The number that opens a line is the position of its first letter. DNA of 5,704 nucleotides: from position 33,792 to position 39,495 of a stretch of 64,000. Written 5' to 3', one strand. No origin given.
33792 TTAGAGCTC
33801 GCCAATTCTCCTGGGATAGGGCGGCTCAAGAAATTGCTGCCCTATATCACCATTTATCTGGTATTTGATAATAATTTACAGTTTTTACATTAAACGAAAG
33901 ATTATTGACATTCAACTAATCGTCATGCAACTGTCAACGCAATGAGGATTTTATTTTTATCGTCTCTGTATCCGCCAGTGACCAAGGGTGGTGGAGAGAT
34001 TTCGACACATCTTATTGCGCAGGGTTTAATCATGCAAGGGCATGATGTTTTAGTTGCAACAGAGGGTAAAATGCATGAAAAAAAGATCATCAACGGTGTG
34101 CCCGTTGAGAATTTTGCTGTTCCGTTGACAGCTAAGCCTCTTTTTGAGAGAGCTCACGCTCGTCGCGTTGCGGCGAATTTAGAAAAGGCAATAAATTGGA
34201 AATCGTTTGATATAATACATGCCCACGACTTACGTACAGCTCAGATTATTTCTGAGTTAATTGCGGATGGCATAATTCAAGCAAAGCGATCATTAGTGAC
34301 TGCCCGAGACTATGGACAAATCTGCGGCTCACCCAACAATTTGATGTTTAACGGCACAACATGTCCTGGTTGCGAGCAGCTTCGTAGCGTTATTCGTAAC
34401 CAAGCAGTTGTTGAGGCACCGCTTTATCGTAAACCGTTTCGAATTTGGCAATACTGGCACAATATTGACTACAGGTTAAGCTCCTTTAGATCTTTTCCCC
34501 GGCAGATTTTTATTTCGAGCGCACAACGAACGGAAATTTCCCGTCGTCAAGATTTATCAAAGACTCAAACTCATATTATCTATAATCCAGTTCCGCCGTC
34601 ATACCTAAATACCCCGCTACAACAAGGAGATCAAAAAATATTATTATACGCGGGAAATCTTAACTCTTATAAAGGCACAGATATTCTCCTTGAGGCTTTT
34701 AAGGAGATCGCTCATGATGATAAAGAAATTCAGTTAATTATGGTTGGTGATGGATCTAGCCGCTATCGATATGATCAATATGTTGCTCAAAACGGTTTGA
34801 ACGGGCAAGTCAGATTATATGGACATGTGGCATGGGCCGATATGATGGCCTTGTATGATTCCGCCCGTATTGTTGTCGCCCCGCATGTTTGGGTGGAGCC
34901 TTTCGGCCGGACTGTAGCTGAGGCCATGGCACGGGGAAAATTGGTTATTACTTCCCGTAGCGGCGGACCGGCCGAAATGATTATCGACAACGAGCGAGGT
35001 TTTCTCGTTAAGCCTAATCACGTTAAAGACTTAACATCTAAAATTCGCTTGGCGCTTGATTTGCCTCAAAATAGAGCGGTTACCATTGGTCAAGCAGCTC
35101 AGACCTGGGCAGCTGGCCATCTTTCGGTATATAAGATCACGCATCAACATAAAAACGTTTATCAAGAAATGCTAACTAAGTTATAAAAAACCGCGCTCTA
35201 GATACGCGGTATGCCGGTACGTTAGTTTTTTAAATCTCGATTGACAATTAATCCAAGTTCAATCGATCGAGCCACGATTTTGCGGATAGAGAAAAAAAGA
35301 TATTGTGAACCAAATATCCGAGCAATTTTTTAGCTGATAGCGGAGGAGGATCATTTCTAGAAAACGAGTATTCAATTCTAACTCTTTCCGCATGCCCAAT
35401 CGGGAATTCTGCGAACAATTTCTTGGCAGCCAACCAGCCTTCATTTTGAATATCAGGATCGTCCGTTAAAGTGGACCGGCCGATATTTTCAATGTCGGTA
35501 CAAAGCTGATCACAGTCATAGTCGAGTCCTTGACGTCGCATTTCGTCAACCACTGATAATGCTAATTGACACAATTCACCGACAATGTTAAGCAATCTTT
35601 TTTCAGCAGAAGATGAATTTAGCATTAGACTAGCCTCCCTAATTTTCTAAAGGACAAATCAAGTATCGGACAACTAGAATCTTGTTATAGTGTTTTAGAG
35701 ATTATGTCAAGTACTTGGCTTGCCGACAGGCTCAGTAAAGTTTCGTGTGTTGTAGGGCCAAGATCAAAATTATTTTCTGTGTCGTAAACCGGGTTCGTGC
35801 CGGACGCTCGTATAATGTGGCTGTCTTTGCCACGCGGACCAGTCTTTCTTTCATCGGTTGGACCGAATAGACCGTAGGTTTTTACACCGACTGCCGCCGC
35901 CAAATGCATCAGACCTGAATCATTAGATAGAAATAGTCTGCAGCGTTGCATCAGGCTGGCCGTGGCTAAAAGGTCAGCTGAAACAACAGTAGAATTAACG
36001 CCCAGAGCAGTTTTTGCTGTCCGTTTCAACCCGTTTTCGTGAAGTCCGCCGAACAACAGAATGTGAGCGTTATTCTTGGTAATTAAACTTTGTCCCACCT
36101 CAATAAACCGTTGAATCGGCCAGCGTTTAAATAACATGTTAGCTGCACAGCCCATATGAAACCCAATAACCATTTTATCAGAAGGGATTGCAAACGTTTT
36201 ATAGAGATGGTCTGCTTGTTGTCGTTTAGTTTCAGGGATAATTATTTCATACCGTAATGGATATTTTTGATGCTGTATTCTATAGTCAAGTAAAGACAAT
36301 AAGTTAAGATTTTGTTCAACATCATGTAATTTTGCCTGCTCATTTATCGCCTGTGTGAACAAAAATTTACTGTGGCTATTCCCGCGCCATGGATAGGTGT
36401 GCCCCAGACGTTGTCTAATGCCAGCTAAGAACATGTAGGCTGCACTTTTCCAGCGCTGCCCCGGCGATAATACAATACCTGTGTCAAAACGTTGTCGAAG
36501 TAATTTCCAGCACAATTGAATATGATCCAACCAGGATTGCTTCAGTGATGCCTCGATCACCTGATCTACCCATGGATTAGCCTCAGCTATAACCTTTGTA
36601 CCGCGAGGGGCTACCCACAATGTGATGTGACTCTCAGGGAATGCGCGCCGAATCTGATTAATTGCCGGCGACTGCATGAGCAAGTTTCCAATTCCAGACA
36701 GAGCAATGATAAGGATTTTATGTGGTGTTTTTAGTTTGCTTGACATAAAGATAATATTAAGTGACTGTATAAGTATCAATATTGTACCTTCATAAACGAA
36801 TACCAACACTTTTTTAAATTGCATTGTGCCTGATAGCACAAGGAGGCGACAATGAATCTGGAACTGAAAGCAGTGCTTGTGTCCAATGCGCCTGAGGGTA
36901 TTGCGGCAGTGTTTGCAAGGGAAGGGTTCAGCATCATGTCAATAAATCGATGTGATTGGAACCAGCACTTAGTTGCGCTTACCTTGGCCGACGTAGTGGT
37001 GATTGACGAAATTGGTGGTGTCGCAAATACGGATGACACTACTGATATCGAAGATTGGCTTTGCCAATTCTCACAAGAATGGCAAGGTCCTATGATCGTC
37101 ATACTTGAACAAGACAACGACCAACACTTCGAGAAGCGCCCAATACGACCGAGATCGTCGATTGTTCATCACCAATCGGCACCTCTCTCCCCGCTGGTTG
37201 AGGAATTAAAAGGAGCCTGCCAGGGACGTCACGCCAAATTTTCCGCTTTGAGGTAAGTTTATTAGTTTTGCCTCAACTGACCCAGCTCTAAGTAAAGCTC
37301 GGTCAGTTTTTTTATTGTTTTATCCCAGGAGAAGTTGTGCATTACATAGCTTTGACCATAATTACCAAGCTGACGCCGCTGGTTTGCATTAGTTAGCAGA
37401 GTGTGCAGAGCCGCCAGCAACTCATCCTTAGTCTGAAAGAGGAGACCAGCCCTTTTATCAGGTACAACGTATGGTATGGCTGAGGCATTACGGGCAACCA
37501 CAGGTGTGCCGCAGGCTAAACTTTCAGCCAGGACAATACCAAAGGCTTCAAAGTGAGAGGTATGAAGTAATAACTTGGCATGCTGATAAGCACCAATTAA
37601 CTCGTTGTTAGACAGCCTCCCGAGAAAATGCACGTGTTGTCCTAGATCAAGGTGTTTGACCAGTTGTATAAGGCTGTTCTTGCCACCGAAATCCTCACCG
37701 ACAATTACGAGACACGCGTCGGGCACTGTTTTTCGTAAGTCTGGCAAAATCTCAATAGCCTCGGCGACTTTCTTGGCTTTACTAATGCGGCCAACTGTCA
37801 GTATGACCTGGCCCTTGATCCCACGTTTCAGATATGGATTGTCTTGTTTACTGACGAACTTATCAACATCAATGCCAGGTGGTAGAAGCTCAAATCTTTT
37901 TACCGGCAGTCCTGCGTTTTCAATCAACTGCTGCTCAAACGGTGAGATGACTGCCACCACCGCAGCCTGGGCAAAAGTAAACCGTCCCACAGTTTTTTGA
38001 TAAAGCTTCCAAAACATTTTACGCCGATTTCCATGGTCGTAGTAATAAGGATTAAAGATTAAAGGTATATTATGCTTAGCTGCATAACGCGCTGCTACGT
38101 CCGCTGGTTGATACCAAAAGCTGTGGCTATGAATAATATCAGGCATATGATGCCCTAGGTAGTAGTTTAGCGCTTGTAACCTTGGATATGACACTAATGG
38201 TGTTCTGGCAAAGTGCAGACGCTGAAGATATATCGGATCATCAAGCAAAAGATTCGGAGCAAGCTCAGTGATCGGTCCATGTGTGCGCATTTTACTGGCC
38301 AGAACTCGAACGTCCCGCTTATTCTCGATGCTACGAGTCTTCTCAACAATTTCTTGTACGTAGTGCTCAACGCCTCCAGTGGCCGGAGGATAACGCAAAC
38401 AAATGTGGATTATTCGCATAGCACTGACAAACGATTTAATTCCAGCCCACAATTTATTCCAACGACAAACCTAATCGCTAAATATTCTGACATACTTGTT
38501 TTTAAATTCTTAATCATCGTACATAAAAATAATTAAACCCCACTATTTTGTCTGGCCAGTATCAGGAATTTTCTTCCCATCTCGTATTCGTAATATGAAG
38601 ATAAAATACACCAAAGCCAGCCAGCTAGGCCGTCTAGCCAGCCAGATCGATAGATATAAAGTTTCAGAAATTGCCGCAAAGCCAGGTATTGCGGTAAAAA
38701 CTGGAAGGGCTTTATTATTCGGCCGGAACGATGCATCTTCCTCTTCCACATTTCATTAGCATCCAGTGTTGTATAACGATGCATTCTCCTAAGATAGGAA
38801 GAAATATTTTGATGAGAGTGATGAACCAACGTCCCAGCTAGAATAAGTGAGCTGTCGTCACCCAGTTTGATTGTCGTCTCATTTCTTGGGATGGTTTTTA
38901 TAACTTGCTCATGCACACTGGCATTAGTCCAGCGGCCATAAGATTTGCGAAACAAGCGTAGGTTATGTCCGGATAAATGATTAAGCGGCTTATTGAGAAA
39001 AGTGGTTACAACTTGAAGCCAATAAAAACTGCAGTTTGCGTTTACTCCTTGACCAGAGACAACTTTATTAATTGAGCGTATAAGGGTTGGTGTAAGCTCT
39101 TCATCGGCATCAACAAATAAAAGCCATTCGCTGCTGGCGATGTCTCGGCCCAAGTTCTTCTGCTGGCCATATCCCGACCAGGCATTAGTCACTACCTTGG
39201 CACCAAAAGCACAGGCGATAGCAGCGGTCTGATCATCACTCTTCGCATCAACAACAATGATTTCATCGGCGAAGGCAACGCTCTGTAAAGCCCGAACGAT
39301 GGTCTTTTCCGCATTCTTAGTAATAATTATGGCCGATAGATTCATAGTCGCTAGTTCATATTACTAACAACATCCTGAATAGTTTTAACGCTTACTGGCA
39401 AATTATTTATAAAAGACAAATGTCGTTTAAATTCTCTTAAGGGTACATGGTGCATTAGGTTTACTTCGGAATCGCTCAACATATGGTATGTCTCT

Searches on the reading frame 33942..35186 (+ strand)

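Call 8: search_protein_families(library=pfam, proteins=[window:33942-35186:+], max_evalue=0.0001)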
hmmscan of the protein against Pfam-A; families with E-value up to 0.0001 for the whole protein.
window:33942-35186:+ (414 aa): 6 families
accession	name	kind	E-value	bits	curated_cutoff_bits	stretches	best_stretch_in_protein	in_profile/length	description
PF00534.26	Glycos_transf_1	-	4.2e-39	134.3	26.4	1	228-387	12-170/172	Glycosyl transferases group 1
PF13692.12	Glyco_trans_1_4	-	3.5e-30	105.6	27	1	232-371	2-139/142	Glycosyl transferases group 1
PF13439.12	Glyco_transf_4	-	1.4e-11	45.1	28.5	1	16-99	2-83/170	Glycosyltransferase Family 4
PF13524.12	Glyco_trans_1_2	-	4.7e-07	30.3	25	1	261-394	13-134/144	Glycosyl transferase-like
PF13579.12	Glyco_trans_4_4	-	1e-05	26.4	29.7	1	16-101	1-84/158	Glycosyl transferase 4-like domain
PF20706.3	GT4-conflict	-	9.7e-05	21.9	26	0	223-350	190-323/385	Family 4 Glycosyltransferase in conflict systems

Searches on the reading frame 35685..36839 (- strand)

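Call 8: search_protein_families(library=pfam, proteins=[window:35685-36839:-], max_evalue=0.0001)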
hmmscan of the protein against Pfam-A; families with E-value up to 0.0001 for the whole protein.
window:35685-36839:- (384 aa): 1 family
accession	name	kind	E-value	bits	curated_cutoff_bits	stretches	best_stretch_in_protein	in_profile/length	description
PF01075.23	Glyco_transf_9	-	1.7e-31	109.9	22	1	112-345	7-229/247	Glycosyltransferase family 9 (heptosyltransferase)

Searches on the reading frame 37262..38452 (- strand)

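Call 8: search_protein_families(library=pfam, proteins=[window:37262-38452:-], max_evalue=0.0001)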
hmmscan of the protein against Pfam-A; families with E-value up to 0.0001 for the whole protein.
window:37262-38452:- (396 aa): 6 families
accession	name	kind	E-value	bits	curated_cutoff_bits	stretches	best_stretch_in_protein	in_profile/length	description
PF00534.26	Glycos_transf_1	-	1e-35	123.3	26.4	1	213-367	14-170/172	Glycosyl transferases group 1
PF13692.12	Glyco_trans_1_4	-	1e-25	91.1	27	1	215-355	2-142/142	Glycosyl transferases group 1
PF13439.12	Glyco_transf_4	-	2.1e-14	54.4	28.5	1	26-198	2-170/170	Glycosyltransferase Family 4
PF13579.12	Glyco_trans_4_4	-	6.3e-14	53.1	29.7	1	26-193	1-158/158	Glycosyl transferase 4-like domain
PF13524.12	Glyco_trans_1_2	-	1.4e-12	48.2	25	1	242-383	11-142/144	Glycosyl transferase-like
PF20706.3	GT4-conflict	-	1.2e-07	31.5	26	1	162-325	146-315/385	Family 4 Glycosyltransferase in conflict systems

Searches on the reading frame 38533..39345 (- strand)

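Call 8: search_protein_families(library=pfam, proteins=[window:38533-39345:-], max_evalue=0.0001)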
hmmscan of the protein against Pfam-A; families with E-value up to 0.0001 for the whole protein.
window:38533-39345:- (270 aa): 2 families
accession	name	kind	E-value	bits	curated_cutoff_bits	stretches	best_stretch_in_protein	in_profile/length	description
PF00535.33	Glycos_transf_2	-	6.5e-17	62.4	23.3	1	4-144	1-149/168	Glycosyl transferase family 2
PF13704.12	Glyco_tranf_2_4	-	6.9e-05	23.7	27.5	0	24-84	17-84/98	Glycosyl transferase family 2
